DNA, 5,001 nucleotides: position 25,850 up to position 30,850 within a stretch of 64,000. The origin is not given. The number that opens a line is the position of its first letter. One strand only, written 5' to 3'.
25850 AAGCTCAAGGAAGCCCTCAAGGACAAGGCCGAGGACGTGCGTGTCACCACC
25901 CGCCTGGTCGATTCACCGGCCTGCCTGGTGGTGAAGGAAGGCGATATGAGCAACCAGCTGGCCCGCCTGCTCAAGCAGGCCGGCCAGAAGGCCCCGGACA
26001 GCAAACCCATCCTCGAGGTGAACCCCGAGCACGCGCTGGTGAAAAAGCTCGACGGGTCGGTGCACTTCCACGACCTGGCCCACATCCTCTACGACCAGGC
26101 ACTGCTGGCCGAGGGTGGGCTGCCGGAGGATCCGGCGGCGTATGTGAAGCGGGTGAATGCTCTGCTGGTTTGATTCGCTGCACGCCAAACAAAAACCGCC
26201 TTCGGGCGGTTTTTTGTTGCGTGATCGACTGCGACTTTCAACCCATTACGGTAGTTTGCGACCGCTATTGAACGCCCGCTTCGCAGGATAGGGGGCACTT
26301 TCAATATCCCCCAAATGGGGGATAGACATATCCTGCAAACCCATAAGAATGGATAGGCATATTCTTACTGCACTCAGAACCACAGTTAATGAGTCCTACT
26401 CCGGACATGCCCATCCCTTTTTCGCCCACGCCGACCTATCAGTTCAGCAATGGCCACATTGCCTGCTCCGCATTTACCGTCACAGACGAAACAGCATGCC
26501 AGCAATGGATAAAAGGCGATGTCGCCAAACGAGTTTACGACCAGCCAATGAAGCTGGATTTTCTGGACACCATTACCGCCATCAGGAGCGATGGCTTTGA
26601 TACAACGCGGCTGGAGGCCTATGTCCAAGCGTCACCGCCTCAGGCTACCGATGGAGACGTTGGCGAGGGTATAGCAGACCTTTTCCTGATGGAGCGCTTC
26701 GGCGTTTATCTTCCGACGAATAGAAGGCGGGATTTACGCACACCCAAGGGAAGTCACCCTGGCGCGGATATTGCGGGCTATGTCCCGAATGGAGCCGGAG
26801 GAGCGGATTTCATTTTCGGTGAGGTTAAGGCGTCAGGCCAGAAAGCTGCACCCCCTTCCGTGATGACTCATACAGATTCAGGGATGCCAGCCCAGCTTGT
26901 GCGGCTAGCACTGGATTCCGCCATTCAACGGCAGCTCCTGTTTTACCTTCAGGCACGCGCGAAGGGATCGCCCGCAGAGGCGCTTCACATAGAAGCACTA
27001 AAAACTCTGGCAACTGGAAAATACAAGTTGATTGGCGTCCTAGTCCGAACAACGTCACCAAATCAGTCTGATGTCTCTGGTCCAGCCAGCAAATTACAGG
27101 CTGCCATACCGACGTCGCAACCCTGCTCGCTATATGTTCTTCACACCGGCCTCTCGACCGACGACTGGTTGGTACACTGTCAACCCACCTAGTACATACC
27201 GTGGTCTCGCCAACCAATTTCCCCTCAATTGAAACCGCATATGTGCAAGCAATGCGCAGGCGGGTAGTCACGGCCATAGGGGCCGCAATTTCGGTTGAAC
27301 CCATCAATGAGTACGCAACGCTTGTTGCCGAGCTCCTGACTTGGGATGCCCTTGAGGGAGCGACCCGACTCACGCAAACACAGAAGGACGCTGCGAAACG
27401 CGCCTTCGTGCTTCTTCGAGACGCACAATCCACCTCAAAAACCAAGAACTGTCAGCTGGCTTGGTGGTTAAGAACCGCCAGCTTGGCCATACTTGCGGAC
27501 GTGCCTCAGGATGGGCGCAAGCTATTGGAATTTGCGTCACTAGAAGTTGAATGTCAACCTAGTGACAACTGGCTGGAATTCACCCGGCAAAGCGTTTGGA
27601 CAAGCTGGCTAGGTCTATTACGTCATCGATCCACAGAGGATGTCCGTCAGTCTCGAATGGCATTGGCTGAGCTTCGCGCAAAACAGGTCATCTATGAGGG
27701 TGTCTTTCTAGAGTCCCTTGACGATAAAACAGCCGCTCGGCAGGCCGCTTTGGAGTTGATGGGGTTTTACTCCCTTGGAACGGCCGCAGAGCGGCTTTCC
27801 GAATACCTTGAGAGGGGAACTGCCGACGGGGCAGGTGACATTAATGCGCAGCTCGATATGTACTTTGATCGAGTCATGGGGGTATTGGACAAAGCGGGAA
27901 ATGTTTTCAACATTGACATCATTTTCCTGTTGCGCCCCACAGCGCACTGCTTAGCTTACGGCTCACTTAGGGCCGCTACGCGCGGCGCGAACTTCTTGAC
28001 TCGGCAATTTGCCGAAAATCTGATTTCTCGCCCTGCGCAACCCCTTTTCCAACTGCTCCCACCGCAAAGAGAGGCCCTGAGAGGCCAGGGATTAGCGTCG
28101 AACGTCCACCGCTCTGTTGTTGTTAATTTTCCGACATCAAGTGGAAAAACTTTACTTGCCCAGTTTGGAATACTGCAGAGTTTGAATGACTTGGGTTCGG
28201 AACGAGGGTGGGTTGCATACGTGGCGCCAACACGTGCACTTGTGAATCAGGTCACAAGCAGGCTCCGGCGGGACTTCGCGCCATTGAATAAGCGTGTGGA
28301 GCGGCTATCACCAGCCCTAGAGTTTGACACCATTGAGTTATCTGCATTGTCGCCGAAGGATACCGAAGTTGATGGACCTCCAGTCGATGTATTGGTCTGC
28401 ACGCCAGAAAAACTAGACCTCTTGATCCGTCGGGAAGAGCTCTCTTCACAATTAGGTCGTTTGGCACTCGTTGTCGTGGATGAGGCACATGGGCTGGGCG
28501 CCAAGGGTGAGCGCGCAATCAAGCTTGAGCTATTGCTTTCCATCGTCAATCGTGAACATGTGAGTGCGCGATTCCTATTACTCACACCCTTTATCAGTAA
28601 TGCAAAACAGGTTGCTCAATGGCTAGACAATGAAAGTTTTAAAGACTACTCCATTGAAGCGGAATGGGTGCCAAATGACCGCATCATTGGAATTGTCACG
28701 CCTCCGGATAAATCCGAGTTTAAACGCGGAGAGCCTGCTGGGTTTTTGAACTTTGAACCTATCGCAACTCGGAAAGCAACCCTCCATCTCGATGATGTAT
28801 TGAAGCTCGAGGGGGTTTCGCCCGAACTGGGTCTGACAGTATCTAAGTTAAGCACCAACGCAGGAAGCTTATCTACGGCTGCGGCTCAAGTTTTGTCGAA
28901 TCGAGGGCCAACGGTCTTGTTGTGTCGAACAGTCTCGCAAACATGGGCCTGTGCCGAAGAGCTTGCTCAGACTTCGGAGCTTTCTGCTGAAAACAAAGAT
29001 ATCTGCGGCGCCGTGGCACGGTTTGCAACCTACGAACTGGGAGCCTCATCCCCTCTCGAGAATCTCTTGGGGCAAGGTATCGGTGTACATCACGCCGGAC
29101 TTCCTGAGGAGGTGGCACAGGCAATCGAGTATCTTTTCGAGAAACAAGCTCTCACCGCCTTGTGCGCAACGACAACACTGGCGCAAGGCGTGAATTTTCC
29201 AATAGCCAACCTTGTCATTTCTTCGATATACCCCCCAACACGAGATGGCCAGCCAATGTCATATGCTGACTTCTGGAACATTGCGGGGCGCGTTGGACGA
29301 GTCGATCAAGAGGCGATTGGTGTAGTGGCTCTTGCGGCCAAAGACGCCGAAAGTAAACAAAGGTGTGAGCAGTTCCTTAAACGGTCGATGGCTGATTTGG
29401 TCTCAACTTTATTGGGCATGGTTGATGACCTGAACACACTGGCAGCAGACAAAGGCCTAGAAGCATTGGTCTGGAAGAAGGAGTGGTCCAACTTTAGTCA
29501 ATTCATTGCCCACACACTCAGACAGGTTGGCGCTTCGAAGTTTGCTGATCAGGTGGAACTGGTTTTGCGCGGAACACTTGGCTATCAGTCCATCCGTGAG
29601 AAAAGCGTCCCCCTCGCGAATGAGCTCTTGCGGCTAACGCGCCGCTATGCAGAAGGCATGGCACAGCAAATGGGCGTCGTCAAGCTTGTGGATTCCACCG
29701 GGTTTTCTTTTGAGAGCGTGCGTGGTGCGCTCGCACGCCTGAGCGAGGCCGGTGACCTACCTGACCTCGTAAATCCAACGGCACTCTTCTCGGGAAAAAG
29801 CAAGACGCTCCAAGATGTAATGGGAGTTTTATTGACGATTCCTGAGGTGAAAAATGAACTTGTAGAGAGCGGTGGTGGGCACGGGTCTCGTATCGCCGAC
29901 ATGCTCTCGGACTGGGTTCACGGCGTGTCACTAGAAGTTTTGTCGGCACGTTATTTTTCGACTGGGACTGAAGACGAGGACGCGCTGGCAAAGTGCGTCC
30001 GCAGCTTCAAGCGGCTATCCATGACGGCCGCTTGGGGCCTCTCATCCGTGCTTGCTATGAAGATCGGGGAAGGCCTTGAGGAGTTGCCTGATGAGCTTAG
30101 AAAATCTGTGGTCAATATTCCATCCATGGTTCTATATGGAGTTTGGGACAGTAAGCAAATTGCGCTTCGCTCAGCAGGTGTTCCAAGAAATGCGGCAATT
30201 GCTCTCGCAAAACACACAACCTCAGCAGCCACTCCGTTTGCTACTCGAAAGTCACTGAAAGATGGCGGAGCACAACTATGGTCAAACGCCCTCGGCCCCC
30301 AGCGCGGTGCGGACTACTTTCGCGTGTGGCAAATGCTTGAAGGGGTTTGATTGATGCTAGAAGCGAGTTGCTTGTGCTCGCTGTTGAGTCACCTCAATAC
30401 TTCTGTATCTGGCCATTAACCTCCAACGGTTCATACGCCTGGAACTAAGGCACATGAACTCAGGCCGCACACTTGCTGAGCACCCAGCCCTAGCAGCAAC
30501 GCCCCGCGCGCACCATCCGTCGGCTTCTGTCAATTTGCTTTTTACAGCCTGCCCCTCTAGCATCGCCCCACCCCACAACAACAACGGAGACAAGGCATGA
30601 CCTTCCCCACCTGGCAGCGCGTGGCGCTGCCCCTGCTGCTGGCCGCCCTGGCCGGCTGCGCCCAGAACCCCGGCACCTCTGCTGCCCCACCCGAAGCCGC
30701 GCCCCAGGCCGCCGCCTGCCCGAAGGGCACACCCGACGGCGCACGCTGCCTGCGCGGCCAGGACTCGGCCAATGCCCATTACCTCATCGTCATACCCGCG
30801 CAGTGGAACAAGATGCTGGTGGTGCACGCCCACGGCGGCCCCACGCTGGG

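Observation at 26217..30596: Low-GC two-gene islet encoding a PD-(D/E)xK-like nuclease and a 1049-aa Ski2-like helicase: candidate anti-phage module (divergent Hachiman or an unclassified relative)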

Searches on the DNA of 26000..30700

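Call 91: search_rna_families(source=window, start=26000, end=30700, threshold=evalue, max_evalue=1)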
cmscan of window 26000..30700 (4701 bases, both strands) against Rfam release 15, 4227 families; matches with E-value up to 1: 2.
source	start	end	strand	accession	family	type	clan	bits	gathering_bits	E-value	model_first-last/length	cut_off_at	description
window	26113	26215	+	RF02144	rsmX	Gene;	CL00106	23.5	56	0.22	1-114/114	no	rsmX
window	26189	26265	-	RF01394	isrK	Gene; sRNA;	-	18.9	50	0.78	1-77/77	no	isrK Hfq binding RNA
